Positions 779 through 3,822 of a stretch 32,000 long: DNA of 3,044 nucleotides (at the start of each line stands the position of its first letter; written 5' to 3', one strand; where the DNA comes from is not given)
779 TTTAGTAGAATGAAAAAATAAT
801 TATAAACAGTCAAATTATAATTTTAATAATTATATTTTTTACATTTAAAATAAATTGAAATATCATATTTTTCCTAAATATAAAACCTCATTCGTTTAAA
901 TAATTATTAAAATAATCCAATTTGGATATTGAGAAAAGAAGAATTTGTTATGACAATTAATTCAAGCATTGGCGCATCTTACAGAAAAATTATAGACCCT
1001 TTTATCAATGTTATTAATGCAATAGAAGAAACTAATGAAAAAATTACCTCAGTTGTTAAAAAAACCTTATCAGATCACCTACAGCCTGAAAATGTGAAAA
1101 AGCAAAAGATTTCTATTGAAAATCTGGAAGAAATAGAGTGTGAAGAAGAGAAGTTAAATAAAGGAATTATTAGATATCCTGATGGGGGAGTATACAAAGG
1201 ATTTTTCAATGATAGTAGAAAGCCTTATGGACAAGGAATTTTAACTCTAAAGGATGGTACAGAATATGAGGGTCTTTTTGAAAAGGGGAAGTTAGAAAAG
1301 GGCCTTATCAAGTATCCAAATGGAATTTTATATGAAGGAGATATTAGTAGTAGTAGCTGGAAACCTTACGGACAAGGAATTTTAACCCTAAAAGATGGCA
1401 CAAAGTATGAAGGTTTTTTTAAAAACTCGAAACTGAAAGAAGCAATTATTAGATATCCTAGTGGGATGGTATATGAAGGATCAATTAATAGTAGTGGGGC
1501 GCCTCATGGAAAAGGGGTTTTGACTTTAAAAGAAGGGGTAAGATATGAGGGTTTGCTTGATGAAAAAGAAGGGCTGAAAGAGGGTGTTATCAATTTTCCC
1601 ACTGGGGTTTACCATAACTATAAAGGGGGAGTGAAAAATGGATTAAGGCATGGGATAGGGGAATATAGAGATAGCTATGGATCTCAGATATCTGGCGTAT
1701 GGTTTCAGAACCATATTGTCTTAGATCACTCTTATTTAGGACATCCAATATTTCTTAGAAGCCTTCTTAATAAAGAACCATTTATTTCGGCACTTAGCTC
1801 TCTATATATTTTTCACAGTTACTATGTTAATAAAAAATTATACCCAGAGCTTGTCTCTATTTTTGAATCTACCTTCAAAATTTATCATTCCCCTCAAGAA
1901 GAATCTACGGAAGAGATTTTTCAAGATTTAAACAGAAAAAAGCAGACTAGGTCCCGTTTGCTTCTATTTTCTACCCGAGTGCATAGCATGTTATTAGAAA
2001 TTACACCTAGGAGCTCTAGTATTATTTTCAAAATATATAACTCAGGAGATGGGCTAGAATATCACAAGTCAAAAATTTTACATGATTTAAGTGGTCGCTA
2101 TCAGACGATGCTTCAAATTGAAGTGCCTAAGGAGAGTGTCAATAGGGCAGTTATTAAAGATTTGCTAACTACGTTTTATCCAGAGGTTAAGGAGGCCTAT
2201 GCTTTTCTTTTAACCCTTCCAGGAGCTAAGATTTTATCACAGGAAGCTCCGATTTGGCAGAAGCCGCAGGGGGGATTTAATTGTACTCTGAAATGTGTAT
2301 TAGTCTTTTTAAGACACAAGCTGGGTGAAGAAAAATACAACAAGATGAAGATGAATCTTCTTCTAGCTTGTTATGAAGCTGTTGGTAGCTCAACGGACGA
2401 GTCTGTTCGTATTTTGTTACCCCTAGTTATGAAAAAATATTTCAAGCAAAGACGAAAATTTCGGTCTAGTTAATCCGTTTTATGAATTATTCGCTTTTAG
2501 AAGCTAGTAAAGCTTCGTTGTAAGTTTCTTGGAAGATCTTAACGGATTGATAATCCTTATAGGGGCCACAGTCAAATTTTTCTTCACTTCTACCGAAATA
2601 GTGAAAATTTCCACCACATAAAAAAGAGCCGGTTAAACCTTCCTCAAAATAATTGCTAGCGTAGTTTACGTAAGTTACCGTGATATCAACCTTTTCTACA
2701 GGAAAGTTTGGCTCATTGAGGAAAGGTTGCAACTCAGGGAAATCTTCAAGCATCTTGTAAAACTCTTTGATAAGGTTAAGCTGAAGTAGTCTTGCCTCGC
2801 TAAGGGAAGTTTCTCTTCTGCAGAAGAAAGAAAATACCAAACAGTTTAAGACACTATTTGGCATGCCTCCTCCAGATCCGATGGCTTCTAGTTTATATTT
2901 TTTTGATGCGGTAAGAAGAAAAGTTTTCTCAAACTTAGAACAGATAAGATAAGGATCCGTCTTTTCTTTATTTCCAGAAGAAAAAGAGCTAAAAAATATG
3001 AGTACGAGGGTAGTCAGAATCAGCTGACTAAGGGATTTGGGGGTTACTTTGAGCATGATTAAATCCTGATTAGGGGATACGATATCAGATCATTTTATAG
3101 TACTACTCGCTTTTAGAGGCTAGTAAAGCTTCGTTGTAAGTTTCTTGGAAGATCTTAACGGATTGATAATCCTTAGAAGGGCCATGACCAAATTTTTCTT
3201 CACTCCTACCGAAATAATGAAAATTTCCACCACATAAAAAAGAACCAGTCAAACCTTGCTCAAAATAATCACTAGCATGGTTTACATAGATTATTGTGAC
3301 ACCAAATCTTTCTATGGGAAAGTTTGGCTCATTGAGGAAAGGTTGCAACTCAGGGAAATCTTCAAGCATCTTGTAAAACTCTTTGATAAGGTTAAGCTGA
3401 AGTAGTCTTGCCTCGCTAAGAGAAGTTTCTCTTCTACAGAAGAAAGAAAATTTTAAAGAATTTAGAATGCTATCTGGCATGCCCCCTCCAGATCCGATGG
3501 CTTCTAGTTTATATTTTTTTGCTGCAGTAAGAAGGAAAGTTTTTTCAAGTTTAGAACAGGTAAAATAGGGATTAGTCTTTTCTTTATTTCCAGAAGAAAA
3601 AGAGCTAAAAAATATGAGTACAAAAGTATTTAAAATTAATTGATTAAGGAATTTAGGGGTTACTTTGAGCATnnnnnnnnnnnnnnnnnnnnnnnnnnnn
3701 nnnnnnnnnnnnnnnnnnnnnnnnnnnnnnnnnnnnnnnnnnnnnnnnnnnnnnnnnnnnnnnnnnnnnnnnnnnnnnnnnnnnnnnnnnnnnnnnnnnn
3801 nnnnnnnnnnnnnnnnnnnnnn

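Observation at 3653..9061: Complete Sec-signal RHS/YD polymorphic toxin in an apparently chlamydial genome context, with no recognisable delivery partner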

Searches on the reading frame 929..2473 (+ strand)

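Call 5: search_protein_families(library=pfam, proteins=[window:929-2473:+], max_evalue=0.01)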
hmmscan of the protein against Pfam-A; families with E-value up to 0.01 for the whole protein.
window:929-2473:+ (514 aa): 2 families
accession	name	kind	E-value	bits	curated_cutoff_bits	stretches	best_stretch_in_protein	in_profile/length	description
PF02493.26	MORN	-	6.8e-05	23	22.5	0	231-247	1-17/23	MORN repeat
PF14438.12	SM-ATX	-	0.00018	22.1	29.8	0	152-169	18-35/81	Ataxin 2 SM domain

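Call 6: search_protein_families(library=ncbifam, proteins=[window:929-2473:+], max_evalue=0.01)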
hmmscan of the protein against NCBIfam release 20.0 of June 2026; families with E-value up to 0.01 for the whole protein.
window:929-2473:+ (514 aa): 0 families

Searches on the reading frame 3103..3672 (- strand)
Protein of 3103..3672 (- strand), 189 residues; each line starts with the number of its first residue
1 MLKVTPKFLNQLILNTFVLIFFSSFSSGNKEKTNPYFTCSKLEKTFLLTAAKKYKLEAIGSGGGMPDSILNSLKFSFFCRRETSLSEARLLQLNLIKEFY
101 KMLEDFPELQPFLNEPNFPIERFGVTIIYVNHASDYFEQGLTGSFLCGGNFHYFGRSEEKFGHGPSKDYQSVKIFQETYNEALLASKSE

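Call 5: search_protein_families(library=pfam, proteins=[window:3103-3672:-], max_evalue=0.01)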
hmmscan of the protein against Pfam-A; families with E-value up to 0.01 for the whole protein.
window:3103-3672:- (189 aa): 0 families

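Call 6: search_protein_families(library=ncbifam, proteins=[window:3103-3672:-], max_evalue=0.01)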
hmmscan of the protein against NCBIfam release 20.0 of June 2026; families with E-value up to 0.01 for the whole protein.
window:3103-3672:- (189 aa): 0 families

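Call 27: find_homologous_proteins(query=window:3103-3672:-, max_evalue=0.01)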
Query window:3103-3672:- (189 aa): 2 proteins with E <= 0.01 among 110 candidates.
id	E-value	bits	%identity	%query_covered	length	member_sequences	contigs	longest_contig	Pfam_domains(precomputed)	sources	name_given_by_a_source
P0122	2.0e-120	418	100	100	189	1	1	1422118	-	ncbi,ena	-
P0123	1.6e-102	359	86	100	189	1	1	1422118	-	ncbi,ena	-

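Call 50: search_protein_families(alignment_id=A3, library=pfam, max_evalue=0.1)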
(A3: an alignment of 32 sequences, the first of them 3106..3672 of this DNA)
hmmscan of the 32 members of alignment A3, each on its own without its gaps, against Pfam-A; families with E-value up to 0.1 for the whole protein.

A. member 1, window:3106-3672:- (189 aa): 0 families

B. families by the number of members that match (of 32 scanned): 9 families
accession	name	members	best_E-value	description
PF01709.26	Transcrip_reg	1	0.006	TACO1/YebC second and third domain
PF14004.11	DUF4227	1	0.017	Protein of unknown function (DUF4227)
PF07967.19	zf-C3HC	1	0.027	NuBaID N-terminal domain (aka zf-C3HC)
PF12115.13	Salp15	1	0.029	Salivary protein of 15kDa inhibits CD4+ T cell activation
PF11447.13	DUF3201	1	0.036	Protein of unknown function (DUF3201)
PF18581.7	SYCP2_ARLD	1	0.054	Synaptonemal complex 2 armadillo-repeat-like domain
PF20438.3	SpoIVA_middle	1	0.07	Stage IV sporulation protein A, middle domain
PF01544.23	CorA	1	0.071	CorA-like Mg2+ transporter protein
PF14497.11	GST_C_3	1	0.083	Glutathione S-transferase, C-terminal domain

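Call 52: search_solved_structures(query=A3, max_evalue=10)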
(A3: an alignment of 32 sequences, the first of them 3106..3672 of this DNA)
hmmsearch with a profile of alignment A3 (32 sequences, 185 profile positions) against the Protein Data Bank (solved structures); distinct sequences matched with E-value up to 10: 7.
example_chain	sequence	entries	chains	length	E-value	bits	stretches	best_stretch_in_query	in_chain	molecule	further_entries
7vzg_D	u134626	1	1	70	0.39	13.8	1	141-183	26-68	PscD'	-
9mey_A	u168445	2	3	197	0.46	13.5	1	51-94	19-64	GTP-binding protein Rit1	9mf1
4klz_A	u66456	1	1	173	0.48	13.4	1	52-94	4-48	GTP-binding protein Rit1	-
9md2_A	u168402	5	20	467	0.85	12.6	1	28-65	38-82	Neuraminidase Ind11 | Neuraminidase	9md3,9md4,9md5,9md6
6dwo_A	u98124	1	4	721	1.3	12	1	63-103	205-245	Alpha-1,2-mannosidase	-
7fe1_A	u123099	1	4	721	1.3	12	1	63-103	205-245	Alpha-1,2-mannosidase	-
7fe2_A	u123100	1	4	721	1.3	12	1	63-103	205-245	Alpha-1,2-mannosidase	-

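Call 57: predict_structure(alignment_id=A4)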
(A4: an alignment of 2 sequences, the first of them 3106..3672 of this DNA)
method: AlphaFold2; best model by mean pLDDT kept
length: 189 residues; sequences in the alignment: 2
mean_pLDDT: 48.3   pTM: 0.50
mean pLDDT of the five models: 48.3, 46.3, 44.8, 36.6, 33.1
residues with pLDDT >= 90: 0; 70-90: 19; 50-70: 60; < 50: 110
segments of 3 or more residues with pLDDT < 50: 1-15, 22-33, 63-71, 115-127, 129-189
pLDDT, mean of each block of 10 residues (from residue 1): 30 48 43 52 74 74 40 61 62 69 64 46 46 39 30 31 28 39 40
secondary structure, 60 per line:
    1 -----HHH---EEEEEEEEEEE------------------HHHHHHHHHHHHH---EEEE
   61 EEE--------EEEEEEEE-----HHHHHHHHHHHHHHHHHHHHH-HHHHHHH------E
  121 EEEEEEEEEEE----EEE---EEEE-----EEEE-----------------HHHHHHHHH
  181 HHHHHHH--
elements in order: E12-22 H41-53 E57-63 E72-79 H85-105 H107-113 E120-131 E136-138 E142-145 E151-154 H172-187
